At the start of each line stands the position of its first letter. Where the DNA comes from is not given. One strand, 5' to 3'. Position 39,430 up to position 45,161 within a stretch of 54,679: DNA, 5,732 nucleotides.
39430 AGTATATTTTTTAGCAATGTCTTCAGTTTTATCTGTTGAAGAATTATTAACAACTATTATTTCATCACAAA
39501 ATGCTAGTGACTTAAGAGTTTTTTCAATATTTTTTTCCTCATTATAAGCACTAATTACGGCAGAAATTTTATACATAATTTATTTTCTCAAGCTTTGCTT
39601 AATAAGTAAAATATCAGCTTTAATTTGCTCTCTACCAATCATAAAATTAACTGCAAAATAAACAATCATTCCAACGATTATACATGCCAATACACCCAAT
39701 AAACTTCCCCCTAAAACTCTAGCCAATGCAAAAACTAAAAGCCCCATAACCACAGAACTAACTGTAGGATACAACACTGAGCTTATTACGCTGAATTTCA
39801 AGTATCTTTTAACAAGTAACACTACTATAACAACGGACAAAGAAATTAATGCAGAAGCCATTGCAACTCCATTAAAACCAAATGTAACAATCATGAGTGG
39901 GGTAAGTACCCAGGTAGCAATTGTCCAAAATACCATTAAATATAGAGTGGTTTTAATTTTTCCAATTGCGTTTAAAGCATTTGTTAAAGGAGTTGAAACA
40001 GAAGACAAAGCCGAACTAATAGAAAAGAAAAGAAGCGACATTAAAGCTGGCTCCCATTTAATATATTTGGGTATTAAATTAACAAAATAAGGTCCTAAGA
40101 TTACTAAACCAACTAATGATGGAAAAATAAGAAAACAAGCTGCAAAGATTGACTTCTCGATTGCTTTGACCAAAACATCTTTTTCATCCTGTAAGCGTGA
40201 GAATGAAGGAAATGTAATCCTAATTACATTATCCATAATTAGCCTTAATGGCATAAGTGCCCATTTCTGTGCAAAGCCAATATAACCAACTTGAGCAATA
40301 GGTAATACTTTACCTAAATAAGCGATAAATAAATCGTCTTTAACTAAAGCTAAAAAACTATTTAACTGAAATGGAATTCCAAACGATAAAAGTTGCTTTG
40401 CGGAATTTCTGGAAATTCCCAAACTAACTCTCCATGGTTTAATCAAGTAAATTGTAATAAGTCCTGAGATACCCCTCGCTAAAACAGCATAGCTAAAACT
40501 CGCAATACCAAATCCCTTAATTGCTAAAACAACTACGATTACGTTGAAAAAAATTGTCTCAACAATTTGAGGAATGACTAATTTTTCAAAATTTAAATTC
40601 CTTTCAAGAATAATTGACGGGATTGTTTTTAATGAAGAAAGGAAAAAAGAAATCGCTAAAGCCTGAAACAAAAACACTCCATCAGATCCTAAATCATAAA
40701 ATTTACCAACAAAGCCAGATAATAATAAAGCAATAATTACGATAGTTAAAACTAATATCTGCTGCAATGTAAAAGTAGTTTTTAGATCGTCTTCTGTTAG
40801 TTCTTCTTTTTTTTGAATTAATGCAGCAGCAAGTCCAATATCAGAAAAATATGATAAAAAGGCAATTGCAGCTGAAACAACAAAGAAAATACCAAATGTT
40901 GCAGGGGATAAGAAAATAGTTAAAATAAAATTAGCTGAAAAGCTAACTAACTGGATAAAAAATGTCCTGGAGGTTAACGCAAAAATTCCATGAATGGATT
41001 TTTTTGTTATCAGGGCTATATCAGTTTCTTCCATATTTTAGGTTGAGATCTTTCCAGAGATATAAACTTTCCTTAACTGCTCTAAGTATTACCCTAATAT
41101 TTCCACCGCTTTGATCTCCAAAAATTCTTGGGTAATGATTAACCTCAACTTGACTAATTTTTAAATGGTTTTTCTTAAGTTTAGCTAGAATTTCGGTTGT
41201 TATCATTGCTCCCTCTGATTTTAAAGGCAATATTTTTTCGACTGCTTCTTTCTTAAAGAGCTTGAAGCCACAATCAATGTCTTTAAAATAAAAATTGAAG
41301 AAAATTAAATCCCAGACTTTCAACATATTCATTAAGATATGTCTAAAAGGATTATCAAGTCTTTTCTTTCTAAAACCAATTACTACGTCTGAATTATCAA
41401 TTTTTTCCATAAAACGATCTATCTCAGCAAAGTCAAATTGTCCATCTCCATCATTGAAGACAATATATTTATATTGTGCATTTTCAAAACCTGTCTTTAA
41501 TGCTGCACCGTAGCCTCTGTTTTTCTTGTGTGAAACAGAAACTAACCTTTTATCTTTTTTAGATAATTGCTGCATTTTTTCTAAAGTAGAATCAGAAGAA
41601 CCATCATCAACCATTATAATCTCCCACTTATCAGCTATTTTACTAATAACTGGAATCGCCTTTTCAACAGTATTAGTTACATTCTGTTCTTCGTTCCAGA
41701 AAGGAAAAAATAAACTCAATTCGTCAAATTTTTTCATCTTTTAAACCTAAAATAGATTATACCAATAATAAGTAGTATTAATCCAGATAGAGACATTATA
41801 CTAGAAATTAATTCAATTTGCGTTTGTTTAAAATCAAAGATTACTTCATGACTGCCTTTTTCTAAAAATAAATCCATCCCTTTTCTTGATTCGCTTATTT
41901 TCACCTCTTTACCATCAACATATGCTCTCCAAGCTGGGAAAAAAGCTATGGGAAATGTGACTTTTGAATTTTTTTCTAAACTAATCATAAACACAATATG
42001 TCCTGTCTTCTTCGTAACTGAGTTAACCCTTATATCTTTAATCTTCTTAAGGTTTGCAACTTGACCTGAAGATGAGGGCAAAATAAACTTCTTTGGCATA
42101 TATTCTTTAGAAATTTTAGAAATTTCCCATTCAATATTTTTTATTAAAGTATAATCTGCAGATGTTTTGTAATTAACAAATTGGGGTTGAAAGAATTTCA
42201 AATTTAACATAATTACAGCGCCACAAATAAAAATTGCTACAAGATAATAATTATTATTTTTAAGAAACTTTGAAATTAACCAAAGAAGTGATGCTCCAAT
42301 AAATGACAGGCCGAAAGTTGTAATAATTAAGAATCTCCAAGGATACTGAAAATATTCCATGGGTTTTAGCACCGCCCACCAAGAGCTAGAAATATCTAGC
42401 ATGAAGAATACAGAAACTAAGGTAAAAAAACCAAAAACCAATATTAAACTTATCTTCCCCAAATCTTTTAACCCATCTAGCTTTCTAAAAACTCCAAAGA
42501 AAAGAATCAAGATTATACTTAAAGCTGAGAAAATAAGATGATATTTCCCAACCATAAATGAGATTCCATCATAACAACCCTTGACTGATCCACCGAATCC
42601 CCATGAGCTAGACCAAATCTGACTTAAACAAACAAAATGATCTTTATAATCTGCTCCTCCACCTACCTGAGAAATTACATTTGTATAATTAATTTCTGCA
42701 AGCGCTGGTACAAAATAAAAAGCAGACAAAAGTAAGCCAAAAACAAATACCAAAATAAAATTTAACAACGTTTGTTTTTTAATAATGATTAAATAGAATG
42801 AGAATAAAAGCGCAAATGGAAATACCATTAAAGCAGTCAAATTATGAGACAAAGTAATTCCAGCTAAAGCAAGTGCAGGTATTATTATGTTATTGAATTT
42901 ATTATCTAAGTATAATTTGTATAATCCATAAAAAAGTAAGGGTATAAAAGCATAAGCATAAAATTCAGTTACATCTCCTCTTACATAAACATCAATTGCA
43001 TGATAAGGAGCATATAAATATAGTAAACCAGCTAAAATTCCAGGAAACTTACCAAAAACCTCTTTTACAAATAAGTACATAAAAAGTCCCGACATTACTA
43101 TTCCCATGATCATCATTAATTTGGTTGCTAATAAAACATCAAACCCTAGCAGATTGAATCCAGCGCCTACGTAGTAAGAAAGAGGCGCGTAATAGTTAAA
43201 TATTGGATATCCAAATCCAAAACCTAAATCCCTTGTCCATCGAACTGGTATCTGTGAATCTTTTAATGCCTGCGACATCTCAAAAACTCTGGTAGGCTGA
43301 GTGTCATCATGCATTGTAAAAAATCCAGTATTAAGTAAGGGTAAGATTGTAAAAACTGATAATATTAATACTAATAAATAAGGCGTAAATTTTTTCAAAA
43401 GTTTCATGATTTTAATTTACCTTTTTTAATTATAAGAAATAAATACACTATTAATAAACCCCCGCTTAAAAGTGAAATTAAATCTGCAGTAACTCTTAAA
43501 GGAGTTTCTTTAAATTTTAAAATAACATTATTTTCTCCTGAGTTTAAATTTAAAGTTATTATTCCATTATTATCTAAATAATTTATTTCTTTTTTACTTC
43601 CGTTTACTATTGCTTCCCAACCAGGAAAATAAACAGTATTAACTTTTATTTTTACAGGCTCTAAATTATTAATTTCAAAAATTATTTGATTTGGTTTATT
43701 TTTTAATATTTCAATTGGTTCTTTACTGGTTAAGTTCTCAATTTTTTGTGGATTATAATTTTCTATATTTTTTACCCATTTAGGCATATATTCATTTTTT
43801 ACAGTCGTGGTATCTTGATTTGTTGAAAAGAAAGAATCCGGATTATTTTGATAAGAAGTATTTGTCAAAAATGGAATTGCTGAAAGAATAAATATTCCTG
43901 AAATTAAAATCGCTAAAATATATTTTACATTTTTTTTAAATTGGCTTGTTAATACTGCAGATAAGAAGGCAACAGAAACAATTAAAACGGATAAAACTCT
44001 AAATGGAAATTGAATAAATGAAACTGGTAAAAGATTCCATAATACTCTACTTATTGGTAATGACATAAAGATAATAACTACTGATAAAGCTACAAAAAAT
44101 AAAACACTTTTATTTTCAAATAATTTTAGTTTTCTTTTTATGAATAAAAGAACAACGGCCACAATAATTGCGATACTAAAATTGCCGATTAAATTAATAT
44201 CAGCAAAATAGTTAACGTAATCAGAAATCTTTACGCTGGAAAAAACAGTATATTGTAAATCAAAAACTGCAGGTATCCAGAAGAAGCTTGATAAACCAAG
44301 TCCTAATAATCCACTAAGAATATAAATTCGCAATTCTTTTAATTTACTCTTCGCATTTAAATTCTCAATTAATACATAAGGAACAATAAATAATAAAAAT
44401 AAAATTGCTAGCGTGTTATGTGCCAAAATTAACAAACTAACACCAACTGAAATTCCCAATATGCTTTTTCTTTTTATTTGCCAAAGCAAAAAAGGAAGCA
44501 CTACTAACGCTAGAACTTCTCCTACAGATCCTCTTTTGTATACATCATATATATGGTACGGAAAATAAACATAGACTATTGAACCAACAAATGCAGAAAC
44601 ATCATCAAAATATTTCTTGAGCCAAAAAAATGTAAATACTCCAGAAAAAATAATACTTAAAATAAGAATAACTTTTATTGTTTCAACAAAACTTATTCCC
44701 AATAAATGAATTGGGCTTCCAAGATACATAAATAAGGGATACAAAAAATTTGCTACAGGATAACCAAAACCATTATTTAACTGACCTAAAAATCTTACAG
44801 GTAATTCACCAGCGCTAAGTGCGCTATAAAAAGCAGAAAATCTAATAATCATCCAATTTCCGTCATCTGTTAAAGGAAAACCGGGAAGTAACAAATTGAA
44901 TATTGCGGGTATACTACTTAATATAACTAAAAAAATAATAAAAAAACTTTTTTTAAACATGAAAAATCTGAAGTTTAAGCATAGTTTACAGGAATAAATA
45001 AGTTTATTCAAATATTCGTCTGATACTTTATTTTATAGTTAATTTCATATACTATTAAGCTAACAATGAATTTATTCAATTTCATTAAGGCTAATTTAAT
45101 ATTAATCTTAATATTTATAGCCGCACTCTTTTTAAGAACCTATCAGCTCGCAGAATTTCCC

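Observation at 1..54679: A 54-kb locus devoted almost entirely to glycan building, in which about 20 GT-C-type membrane glycosyltransferases outnumber everything else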

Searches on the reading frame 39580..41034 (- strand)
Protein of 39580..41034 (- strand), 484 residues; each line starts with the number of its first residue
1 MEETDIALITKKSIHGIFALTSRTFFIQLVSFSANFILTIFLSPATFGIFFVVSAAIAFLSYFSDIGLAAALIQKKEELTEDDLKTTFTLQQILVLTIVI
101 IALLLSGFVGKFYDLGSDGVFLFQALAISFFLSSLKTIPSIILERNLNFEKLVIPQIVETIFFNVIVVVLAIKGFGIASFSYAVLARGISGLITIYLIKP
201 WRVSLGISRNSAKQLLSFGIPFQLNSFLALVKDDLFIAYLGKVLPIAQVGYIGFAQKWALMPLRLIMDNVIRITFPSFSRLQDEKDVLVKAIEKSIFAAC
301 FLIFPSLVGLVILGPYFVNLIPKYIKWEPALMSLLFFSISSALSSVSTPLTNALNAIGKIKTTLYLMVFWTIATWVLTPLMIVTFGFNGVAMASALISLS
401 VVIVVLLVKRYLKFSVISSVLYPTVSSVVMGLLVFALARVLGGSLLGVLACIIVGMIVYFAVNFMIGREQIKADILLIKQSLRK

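Call 6: search_protein_families(library=pfam, proteins=[window:39580-41034:-])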
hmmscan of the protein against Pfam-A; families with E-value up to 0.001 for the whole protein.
window:39580-41034:- (484 aa): 2 families
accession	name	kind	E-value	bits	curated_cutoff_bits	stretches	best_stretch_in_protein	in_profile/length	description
PF13440.11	Polysacc_synt_3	-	3.5e-46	158.2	23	1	37-321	1-283/293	Polysaccharide biosynthesis protein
PF01943.22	Polysacc_synt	-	1.2e-19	71.2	28.2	1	15-282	3-274/274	Polysaccharide biosynthesis protein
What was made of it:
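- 39580..41034 (-): MOP/Wzx-type flippase. Pfam Polysacc_synt_3, 3.5e-46 (call 6).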

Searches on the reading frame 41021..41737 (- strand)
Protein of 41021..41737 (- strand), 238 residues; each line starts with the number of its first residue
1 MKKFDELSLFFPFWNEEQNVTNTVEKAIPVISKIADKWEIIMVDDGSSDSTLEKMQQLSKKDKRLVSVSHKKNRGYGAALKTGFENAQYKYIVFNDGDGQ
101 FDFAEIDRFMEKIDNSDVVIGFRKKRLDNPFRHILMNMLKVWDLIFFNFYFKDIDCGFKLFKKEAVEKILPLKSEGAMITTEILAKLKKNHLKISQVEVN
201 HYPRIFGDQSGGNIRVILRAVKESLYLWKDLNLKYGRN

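Call 6: search_protein_families(library=pfam, proteins=[window:41021-41737:-])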
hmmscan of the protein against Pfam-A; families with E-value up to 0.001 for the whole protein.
window:41021-41737:- (238 aa): 2 families
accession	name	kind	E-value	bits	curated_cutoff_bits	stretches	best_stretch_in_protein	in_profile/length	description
PF00535.33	Glycos_transf_2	-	1e-26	94.3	23.3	1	8-142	1-140/168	Glycosyl transferase family 2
PF10111.15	Glyco_tranf_2_2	-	3.2e-08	33.8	27.3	1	11-109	4-99/276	Glycosyltransferase like family 2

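Call 54: search_protein_families(library=ncbifam, proteins=[window:41021-41737:-], max_evalue=1e-8)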
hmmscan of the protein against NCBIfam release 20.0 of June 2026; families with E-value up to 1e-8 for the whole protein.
window:41021-41737:- (238 aa): 10 families
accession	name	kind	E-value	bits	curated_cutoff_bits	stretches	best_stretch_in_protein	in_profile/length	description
NF007986.1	PRK10714.1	equivalog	1.7e-21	76.5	529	1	2-216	3-215/316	undecaprenyl-phosphate 4-deoxy-4-formamido-L-arabinose transferase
NF047588.1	GlcsyltransPgfSStrep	equivalog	6.6e-21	74.8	500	1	7-173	3-171/308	glycosyltransferase PgfS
TIGR03937.1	PgaC_IcaA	equivalog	1e-19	70.8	422.3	1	2-115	42-152/407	poly-beta-1,6-N-acetyl-D-glucosamine synthase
NF047683.1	TeichurnBiosyTuaG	equivalog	3.5e-16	59.6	400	1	5-123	6-121/252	teichuronic acid biosynthesis protein TuaG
TIGR04182.1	glyco_TIGR04182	equivalog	4.1e-16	59.2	325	1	9-206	4-195/293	S-layer glycoprotein N-glycosyltransferase AglJ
NF058614.1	PPMAGASynPpgS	equivalog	2.8e-13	49.8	370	1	11-199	6-194/226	polyprenyl-phospho-N-acetylgalactosaminyl synthase PpgS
NF007482.0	PRK10073.1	equivalog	3.7e-12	45.9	423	1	2-112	3-109/334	glycosyltransferase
NF053739.1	GlytfEpsEBac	equivalog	4.6e-10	38.9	450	1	19-100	11-94/265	glycosyltransferase EpsE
NF041875.1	EPS_EpsD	equivalog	1.7e-09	37.6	370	1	35-120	28-113/325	exopolysaccharide biosynthesis glycosyltransferase EpsD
TIGR04283.1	glyco_like_mftF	equivalog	9.2e-09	35.2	182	0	7-130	1-114/221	TIGR04283 family arsenosugar biosynthesis glycosyltransferase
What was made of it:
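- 41021..41737 (-): GT2, polyprenyl-phosphate sugar synthase-like. NCBIfam ArnC 1.7e-21, PgfS 6.6e-21 and PpgS 2.8e-13 (call 54).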

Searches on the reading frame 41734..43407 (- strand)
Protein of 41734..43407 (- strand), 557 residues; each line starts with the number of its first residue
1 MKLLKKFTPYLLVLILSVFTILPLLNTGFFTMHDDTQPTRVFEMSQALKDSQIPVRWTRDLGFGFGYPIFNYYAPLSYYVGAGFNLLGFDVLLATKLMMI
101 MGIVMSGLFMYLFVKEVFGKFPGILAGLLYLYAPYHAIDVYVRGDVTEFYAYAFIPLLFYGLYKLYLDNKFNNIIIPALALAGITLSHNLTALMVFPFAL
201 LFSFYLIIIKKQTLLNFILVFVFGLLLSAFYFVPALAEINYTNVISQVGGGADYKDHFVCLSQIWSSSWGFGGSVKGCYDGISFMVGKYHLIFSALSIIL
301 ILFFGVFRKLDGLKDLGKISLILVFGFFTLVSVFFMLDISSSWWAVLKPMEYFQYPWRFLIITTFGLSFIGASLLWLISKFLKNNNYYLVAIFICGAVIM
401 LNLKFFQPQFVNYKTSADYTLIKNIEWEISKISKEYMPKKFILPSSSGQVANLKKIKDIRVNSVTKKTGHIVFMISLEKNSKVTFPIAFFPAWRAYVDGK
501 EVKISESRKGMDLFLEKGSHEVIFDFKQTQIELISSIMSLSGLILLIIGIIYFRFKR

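Call 6: search_protein_families(library=pfam, proteins=[window:41734-43407:-])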
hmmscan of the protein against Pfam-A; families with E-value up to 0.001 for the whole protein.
window:41734-43407:- (557 aa): 1 family
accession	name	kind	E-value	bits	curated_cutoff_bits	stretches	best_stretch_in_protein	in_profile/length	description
PF10131.15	PTPS_related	-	2.2e-13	50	26.4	1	70-357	1-287/621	6-pyruvoyl-tetrahydropterin synthase related domain; membrane protein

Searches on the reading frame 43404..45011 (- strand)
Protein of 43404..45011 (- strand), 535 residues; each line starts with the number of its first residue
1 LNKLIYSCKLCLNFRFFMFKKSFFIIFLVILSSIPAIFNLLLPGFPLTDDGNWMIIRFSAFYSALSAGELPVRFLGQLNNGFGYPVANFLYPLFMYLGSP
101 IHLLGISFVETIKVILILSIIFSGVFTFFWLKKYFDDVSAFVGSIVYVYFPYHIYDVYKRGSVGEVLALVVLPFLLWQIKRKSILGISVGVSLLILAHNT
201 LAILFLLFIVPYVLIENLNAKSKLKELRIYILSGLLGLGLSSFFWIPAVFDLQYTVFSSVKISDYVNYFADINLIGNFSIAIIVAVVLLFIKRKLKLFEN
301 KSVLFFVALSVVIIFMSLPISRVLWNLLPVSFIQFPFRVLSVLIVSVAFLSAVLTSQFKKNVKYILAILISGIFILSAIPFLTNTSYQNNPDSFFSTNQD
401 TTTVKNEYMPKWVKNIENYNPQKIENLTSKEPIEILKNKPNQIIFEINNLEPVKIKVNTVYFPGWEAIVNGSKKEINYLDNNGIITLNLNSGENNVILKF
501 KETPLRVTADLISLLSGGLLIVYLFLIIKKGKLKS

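Call 6: search_protein_families(library=pfam, proteins=[window:43404-45011:-])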
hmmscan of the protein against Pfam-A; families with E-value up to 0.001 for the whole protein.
window:43404-45011:- (535 aa): 1 family
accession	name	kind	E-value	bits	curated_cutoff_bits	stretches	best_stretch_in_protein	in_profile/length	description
PF10131.15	PTPS_related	-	7.8e-17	61.4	26.4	1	92-392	6-317/621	6-pyruvoyl-tetrahydropterin synthase related domain; membrane protein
